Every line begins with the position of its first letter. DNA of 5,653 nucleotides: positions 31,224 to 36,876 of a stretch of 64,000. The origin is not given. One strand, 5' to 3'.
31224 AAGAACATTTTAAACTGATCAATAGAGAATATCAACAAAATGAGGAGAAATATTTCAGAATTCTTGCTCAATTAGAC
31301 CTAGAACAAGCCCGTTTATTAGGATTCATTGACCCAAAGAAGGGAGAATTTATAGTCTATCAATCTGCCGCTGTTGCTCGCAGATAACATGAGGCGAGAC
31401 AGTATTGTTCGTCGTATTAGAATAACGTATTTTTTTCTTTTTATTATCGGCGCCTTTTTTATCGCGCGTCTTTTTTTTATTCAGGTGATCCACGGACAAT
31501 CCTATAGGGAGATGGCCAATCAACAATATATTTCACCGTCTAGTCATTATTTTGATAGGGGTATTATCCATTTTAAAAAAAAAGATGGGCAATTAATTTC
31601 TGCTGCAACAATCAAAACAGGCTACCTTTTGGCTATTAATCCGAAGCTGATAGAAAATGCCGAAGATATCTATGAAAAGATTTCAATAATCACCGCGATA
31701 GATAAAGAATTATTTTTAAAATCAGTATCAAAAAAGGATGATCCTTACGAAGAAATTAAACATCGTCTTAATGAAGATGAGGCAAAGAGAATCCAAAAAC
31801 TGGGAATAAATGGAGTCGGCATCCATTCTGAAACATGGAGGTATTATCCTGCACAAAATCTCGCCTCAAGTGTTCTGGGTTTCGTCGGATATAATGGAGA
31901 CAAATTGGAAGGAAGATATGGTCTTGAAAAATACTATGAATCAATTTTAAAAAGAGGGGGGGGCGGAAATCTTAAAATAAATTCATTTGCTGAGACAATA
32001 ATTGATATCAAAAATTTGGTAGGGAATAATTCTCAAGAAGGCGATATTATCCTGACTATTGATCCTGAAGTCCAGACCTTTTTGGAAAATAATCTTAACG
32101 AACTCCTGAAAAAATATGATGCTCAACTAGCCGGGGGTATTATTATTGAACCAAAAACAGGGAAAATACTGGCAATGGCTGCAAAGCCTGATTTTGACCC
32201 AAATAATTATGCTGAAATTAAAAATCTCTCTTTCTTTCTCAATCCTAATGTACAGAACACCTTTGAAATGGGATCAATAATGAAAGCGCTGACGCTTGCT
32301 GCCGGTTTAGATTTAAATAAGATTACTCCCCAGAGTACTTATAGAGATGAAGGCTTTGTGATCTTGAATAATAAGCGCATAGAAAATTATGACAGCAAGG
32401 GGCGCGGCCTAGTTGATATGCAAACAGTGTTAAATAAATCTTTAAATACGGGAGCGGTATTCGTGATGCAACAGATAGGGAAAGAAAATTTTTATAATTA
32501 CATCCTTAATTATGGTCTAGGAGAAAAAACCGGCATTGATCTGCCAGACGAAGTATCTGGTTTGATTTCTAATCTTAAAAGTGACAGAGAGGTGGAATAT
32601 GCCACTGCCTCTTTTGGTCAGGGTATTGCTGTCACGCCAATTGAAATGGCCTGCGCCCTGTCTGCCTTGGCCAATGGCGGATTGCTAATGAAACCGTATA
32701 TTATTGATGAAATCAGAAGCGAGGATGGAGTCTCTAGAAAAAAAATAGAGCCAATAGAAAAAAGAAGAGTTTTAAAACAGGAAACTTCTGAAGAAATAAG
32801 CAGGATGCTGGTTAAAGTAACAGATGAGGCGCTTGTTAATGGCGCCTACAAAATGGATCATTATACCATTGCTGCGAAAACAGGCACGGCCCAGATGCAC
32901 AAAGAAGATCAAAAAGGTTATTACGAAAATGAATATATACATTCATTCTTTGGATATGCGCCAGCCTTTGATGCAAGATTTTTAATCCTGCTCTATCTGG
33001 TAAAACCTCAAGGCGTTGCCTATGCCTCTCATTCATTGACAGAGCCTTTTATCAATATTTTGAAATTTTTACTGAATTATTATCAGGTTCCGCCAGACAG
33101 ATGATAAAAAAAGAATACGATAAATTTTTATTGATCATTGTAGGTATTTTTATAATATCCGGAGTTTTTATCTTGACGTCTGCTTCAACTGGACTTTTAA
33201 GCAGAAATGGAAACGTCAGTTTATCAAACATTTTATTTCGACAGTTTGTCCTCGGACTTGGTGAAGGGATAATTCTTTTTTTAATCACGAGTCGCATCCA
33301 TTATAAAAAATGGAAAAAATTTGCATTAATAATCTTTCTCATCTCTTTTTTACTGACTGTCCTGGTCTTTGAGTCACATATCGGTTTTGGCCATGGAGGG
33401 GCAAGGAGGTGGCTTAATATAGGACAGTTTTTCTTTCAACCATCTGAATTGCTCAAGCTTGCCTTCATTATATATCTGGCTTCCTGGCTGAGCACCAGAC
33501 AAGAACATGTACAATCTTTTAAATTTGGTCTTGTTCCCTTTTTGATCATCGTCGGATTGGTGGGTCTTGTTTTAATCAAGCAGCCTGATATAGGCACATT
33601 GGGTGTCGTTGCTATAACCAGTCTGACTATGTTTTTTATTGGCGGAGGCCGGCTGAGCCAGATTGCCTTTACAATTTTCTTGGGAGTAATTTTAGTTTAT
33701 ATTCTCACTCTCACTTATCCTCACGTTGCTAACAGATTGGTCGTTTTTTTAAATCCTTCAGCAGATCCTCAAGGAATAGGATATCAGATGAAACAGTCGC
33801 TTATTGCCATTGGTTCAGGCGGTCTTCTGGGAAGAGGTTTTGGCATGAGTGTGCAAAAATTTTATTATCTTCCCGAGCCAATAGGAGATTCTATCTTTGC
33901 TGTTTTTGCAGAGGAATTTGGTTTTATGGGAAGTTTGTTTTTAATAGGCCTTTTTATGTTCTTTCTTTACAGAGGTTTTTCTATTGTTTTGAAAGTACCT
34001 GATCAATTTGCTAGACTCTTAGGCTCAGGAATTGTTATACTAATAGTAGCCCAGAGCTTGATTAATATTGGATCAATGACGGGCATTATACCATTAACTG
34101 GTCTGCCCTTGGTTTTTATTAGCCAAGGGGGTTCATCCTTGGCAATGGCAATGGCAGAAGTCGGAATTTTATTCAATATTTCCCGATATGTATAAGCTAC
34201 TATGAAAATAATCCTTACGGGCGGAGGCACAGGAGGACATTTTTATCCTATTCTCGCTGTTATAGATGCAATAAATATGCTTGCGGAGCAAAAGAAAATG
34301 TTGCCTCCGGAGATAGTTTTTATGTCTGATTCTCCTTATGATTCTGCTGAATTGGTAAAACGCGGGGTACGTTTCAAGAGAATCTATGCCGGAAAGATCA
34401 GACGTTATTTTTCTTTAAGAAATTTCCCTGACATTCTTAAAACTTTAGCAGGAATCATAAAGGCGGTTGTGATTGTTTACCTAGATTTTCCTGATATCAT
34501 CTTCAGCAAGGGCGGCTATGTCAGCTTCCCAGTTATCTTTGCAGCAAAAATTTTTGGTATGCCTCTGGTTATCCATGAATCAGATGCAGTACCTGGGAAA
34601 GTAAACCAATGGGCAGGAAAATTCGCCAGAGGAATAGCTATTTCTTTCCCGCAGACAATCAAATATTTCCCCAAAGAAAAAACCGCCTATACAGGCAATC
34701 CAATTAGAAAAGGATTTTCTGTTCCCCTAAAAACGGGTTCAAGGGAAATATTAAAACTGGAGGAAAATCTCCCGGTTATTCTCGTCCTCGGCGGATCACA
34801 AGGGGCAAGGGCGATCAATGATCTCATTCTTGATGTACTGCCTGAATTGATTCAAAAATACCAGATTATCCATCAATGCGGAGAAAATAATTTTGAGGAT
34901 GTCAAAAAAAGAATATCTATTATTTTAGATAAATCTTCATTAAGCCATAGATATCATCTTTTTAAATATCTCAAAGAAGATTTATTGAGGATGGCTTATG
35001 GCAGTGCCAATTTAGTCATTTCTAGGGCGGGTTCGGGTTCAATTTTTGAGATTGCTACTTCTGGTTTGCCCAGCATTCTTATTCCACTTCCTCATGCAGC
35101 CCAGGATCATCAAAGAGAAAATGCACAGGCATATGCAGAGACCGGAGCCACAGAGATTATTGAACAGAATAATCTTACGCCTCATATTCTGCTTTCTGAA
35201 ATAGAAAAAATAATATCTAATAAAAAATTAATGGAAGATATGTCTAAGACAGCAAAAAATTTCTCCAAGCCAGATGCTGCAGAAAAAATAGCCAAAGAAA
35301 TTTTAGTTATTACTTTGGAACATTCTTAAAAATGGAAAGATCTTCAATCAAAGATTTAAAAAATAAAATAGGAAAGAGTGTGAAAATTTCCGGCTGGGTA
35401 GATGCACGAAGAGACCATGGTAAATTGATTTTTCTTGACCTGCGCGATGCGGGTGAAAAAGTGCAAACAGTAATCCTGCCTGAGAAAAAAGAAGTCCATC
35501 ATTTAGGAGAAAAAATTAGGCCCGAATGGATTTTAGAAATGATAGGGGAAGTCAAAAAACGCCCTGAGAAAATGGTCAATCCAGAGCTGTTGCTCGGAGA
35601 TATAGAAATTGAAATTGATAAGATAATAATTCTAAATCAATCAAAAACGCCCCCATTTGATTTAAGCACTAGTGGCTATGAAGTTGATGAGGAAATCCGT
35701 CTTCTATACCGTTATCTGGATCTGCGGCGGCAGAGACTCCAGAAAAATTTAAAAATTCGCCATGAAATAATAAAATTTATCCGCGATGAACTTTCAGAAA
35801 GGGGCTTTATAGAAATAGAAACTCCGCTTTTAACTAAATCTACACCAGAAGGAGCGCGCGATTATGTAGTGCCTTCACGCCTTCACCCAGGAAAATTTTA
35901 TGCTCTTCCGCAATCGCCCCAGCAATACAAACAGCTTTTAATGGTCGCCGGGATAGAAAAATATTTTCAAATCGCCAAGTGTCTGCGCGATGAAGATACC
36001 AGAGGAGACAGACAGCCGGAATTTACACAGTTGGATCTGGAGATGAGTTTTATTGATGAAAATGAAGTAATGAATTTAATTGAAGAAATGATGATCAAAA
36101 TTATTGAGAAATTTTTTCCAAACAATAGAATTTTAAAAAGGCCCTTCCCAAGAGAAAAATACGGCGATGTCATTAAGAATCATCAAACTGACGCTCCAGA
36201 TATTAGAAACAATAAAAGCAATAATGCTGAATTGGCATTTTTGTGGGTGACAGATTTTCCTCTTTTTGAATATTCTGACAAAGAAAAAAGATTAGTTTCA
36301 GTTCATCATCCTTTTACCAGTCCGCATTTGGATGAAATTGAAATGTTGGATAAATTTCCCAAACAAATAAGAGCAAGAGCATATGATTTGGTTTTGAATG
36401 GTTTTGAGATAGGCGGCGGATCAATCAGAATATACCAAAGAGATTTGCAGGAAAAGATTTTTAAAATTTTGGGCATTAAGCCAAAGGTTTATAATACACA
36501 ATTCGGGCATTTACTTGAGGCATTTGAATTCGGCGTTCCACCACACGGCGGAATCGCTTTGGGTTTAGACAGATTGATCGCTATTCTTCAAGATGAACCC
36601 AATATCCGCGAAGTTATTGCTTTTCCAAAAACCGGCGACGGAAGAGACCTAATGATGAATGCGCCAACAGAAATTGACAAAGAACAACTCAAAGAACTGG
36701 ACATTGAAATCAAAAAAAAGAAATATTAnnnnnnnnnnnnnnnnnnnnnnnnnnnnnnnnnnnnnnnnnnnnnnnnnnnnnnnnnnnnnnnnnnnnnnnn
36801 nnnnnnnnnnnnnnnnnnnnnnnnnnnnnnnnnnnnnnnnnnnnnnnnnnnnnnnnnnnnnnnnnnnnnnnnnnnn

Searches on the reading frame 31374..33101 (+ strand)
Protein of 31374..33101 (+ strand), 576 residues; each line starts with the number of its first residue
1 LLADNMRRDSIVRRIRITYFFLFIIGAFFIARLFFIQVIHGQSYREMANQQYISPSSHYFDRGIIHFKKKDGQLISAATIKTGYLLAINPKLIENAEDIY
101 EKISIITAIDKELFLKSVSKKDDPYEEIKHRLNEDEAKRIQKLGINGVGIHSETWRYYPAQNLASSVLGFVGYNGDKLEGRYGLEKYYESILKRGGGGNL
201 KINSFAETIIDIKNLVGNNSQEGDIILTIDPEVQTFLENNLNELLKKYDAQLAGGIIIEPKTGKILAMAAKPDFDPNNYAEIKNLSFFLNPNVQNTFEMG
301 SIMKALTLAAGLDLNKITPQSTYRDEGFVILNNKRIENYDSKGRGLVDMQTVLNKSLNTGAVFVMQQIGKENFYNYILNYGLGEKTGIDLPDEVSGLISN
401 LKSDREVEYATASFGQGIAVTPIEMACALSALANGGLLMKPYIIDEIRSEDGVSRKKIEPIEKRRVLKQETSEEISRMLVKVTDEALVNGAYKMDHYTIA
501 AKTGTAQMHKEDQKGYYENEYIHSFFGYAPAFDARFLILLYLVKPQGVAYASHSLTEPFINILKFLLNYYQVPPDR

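Call 64: search_protein_families(library=pfam, proteins=[window:31374-33101:+], max_evalue=0.00001)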
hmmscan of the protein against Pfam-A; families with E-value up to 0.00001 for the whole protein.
window:31374-33101:+ (576 aa): 2 families
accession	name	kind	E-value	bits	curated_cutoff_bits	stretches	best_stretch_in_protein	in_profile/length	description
PF00905.27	Transpeptidase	-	9.5e-72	242.2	22.1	1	256-560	4-295/299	Penicillin binding protein transpeptidase domain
PF03717.20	PBP_dimer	-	1.5e-06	29.2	24.4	1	82-193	22-159/180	Penicillin-binding Protein dimerisation domain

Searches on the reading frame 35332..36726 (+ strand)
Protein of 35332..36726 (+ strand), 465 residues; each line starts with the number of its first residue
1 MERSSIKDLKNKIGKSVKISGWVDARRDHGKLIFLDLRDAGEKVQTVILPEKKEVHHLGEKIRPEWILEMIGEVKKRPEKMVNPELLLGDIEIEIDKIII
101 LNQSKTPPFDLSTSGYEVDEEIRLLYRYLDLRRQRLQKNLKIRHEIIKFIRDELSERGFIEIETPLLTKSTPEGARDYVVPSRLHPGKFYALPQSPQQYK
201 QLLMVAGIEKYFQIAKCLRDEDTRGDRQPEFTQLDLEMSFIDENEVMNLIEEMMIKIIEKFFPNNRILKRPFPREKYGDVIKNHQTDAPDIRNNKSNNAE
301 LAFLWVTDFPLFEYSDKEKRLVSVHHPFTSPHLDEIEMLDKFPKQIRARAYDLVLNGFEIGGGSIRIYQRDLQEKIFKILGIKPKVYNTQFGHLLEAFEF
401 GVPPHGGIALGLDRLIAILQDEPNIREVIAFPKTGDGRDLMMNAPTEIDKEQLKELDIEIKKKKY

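Call 64: search_protein_families(library=pfam, proteins=[window:35332-36726:+], max_evalue=0.00001)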
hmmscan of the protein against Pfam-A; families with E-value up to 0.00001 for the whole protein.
window:35332-36726:+ (465 aa): 2 families
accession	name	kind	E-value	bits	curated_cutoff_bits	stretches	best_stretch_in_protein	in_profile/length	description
PF00152.25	tRNA-synt_2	-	1.3e-116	389.4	25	1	119-434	1-307/308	tRNA synthetases class II (D, K and N)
PF01336.31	tRNA_anti-codon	-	7.1e-14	52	27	1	17-101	1-75/75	OB-fold nucleic acid binding domain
